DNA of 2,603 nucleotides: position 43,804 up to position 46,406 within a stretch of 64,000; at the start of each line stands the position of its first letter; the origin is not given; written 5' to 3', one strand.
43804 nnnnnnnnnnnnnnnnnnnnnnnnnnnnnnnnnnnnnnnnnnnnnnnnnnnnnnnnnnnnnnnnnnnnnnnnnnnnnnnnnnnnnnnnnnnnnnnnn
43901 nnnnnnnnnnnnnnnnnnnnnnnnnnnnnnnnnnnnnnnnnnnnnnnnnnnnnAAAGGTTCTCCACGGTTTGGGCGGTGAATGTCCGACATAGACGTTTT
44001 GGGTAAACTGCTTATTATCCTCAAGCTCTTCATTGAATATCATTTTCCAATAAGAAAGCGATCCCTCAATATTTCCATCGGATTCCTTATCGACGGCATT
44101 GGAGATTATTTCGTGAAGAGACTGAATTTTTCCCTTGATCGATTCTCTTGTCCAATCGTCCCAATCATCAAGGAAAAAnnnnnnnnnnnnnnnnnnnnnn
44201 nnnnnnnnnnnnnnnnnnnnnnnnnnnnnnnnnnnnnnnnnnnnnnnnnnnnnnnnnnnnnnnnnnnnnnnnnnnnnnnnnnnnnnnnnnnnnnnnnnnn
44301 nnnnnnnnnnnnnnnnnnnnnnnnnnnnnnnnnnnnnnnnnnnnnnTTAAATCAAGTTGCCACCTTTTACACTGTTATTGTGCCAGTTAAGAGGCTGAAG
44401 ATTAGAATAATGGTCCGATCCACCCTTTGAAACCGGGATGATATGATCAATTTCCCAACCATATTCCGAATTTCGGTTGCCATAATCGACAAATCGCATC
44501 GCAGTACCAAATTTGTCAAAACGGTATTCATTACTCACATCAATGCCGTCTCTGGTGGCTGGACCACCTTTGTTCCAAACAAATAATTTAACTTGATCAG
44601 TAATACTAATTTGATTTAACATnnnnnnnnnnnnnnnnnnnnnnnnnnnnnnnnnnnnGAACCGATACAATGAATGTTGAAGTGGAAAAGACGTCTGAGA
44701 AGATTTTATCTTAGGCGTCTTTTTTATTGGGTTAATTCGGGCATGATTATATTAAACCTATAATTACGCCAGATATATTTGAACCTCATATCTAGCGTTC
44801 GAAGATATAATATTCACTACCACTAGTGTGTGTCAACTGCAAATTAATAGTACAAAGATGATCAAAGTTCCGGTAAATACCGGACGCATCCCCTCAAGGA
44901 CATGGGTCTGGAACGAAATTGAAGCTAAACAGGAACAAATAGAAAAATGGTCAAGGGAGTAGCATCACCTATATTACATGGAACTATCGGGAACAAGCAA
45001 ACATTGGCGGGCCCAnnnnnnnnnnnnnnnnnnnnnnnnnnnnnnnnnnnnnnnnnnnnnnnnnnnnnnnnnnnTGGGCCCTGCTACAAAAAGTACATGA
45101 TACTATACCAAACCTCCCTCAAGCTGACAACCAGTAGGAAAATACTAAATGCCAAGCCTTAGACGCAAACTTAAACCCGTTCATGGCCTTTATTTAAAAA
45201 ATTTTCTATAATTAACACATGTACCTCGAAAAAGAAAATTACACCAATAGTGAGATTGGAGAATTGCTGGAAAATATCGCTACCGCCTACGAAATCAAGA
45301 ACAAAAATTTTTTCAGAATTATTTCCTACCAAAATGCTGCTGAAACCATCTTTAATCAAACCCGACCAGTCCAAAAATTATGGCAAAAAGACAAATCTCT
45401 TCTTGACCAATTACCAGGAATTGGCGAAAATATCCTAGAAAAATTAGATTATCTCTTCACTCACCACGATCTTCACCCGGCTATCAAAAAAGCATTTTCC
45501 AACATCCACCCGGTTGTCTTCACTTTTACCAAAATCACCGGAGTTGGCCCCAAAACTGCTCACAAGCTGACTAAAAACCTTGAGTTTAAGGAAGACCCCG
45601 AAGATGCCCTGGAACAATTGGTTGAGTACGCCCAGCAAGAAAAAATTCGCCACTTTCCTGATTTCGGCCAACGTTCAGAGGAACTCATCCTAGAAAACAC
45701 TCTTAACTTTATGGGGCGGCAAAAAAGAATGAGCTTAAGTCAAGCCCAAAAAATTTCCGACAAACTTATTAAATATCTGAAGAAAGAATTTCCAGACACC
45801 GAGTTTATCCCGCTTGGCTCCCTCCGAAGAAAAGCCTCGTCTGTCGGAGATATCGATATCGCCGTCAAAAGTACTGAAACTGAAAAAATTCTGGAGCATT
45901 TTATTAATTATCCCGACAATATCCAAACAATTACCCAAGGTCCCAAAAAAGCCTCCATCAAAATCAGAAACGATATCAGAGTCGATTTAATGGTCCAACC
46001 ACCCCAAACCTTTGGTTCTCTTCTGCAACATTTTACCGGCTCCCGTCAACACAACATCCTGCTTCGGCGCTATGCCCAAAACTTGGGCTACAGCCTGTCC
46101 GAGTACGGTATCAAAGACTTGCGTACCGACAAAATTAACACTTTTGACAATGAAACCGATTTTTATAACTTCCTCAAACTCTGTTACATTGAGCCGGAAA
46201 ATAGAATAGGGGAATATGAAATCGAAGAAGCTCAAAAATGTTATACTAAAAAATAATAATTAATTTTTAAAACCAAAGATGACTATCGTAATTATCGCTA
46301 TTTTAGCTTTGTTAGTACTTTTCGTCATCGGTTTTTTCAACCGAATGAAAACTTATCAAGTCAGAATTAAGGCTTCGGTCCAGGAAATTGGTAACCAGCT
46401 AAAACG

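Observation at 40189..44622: Co-directional accessory operon next to tRNA-Asp: HNH nuclease, SEC-C-motif unknown, 211-aa unknown, adenylate-forming ligase, ANT(4')/KNTase-like nucleotidyltransferase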

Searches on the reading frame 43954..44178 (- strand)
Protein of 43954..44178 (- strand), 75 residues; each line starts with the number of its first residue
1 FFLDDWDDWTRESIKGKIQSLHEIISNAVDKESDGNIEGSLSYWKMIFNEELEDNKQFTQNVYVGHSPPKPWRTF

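Call 96: search_protein_families(library=padloc, proteins=[window:43954-44178:-], max_evalue=0.001)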
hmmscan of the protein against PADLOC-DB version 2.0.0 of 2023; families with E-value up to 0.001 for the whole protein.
window:43954-44178:- (75 aa): 1 family
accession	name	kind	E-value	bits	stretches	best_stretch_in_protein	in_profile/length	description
PDLC00798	Cyclase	-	0.00073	17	1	5-65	250-312/344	oligonucleotide-cyclase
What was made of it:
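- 43951..44178 (-): 5'-truncated CD-NTase (SMODS cyclase) pseudogene: the last 75 codons plus the stop. This is the C-terminal E2-binding tail with the conserved YVG motif. It overlaps the E2 start by 41 nt, as in intact operons. A PADLOC cyclase model hits at profile positions 250-312 of 344, E=7e-4 (call 96).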

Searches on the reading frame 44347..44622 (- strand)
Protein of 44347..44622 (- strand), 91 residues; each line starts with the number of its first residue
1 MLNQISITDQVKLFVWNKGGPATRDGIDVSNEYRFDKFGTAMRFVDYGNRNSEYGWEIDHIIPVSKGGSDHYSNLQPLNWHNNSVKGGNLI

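Call 4: search_protein_families(library=pfam, proteins=[window:44347-44622:-], max_evalue=0.1)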
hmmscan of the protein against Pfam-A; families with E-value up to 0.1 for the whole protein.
window:44347-44622:- (91 aa): 4 families
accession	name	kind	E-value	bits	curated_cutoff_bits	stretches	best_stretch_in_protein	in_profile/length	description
PF01844.29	HNH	-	6.7e-08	33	21.4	1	54-84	12-42/47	HNH endonuclease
PF14279.12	HNH_5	-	6.7e-05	23.2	27.5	1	55-76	12-33/56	HNH endonuclease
PF13395.12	HNH_4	-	8.4e-05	22.9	22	1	56-87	18-49/54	HNH endonuclease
PF16720.10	Albumin_I_a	-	0.065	13.6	23.8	1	46-60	23-37/48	Albumin I chain a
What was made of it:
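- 44347..44622 (-): Stand-alone HNH endonuclease gene (91 aa). PF01844 at 33 bits, above the 21.4 cutoff (call 4).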

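Call 5: search_protein_families(library=ncbifam, proteins=[window:44347-44622:-], max_evalue=0.1)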
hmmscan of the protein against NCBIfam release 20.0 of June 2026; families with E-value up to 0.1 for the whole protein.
window:44347-44622:- (91 aa): 2 families
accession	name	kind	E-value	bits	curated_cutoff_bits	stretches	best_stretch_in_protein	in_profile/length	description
NF040563.1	guided_IscB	equivalog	0.00071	18.8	175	1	51-83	200-232/314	RNA-guided endonuclease IscB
NF049971.1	CRISPR_Cas9d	exception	0.0077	14.9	375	1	56-87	563-594/986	type II CRISPR RNA-guided endonuclease Cas9d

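Call 6: search_protein_families(library=padloc, proteins=[window:44347-44622:-], max_evalue=0.1)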
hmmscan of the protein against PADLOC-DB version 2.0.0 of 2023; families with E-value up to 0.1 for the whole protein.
window:44347-44622:- (91 aa): 1 family
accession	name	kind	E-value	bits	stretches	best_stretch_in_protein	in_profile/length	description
PDLC00975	Cas9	-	0.036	10.3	1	46-89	607-650/1120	Cas9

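Call 31: search_protein_families(library=phrogs, proteins=[window:44347-44622:-], max_evalue=0.01)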
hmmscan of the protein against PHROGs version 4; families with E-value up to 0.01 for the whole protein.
window:44347-44622:- (91 aa): 14 families
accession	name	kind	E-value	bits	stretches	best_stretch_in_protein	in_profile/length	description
phrog_1035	-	DNA, RNA and nucleotide metabolism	2.3e-08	35.3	1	41-88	166-212/271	endonuclease VII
phrog_6050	-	DNA, RNA and nucleotide metabolism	8.7e-08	32.4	1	55-89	326-360/402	HNH endonuclease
phrog_7785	-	DNA, RNA and nucleotide metabolism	4.5e-06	27.7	1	56-88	81-113/147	HNH endonuclease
phrog_8660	-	DNA, RNA and nucleotide metabolism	6.7e-06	27.3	1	57-87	147-177/196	HNH endonuclease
phrog_2118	-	DNA, RNA and nucleotide metabolism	1.7e-05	25.5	1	53-77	188-212/301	HNH endonuclease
phrog_9508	-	DNA, RNA and nucleotide metabolism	4.7e-05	24.4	1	45-88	30-73/171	HNH endonuclease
phrog_338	-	DNA, RNA and nucleotide metabolism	5.4e-05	23.7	1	56-87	229-260/340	HNH endonuclease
phrog_2214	-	DNA, RNA and nucleotide metabolism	0.00018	21.8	1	53-87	203-237/429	HNH endonuclease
phrog_17283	-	DNA, RNA and nucleotide metabolism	0.00025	22.3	1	58-90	11-44/71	HNH endonuclease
phrog_9645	-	DNA, RNA and nucleotide metabolism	0.00025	21.7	1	53-89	36-72/168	HNH endonuclease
phrog_333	-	DNA, RNA and nucleotide metabolism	0.00029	22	1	51-78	43-70/138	HNH endonuclease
phrog_144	-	DNA, RNA and nucleotide metabolism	0.0014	19.4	1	57-86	101-132/175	HNH endonuclease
phrog_589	-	DNA, RNA and nucleotide metabolism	0.0015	19.3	1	55-81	106-133/179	HNH endonuclease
phrog_5718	-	DNA, RNA and nucleotide metabolism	0.0017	18.5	1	57-87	144-174/394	HNH endonuclease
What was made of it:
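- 44347..44622 (-): PHROG HNH/endonuclease VII families hit at up to 2e-8 (call 31).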

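Call 77: search_solved_structures(query=window:44347-44622:-, max_evalue=0.01)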
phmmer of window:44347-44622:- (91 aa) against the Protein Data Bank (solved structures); distinct sequences matched with E-value up to 0.01: 3.
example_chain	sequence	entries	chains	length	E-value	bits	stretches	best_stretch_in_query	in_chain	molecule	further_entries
9sjn_A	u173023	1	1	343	0.0015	22.3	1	39-79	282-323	Cas8f fusion with HNH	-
8ydb_J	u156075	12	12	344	0.0015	22.3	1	39-79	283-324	Cas8f fusion with HNH | HNH endonuclease | a protein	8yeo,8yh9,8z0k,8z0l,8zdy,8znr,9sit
8w1p_G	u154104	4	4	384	0.0017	22.2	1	39-79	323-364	Cas8 | Cas8f fusion with HNH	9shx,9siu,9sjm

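Call 94: find_related_loci(query=window:44347-44622:-, collection=viral_contigs, flank=3000)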
Query window:44347-44622:- (91 aa) in viral_contigs; peptide patterns used: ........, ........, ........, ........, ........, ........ (x = any residue, [..] = any of these).
2 stretches matched a pattern; 1 encode a relative of the query (tblastn E <= 1e-3); 1 distinct loci.
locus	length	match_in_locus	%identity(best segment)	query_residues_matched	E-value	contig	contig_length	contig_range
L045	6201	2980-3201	37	12-90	2e-11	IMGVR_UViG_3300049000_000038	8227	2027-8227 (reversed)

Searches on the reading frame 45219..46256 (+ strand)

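Call 4: search_protein_families(library=pfam, proteins=[window:45219-46256:+], max_evalue=0.1)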
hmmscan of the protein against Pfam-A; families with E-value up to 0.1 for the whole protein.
window:45219-46256:+ (345 aa): 12 families
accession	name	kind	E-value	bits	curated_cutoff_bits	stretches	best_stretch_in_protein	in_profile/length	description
PF14791.11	DNA_pol_B_thumb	-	1.4e-18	66.9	25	1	269-329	2-62/63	DNA polymerase beta thumb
PF14716.13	HHH_8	-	1e-15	58.3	30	1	9-83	2-71/73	Helix-hairpin-helix domain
PF14520.12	HHH_5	-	2.1e-05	25.4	27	1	103-159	4-53/57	Helix-hairpin-helix domain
PF14792.12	DNA_pol_B_palm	-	5.3e-05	23.9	25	1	174-223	5-54/113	DNA polymerase beta palm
PF00633.29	HHH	-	0.0021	18.3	24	0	104-117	14-27/30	Helix-hairpin-helix motif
PF10391.15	DNA_pol_lambd_f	-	0.0026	18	29.8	1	102-118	2-18/51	Fingers domain of DNA polymerase lambda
PF01909.29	NTP_transf_2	-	0.018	15.8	21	1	181-240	2-66/93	Nucleotidyltransferase domain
PF21176.3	RecR_HhH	-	0.018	15.3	27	0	103-118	8-23/45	RecR, helix-hairpin-helix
PF11798.14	IMS_HHH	-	0.02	15.5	24.4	0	103-119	13-29/32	IMS family HHH motif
PF22600.2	MTPAP-like_central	-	0.027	15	27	1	167-223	13-70/139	Poly(A) RNA polymerase, mitochondrial-like, central palm domain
PF00416.27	Ribosomal_S13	-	0.065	14.1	31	0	99-154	13-74/128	Ribosomal protein S13/S18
PF06840.17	PDC10_C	-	0.085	13.4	27.3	0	32-100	8-77/90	Programmed cell death protein 10, C-terminal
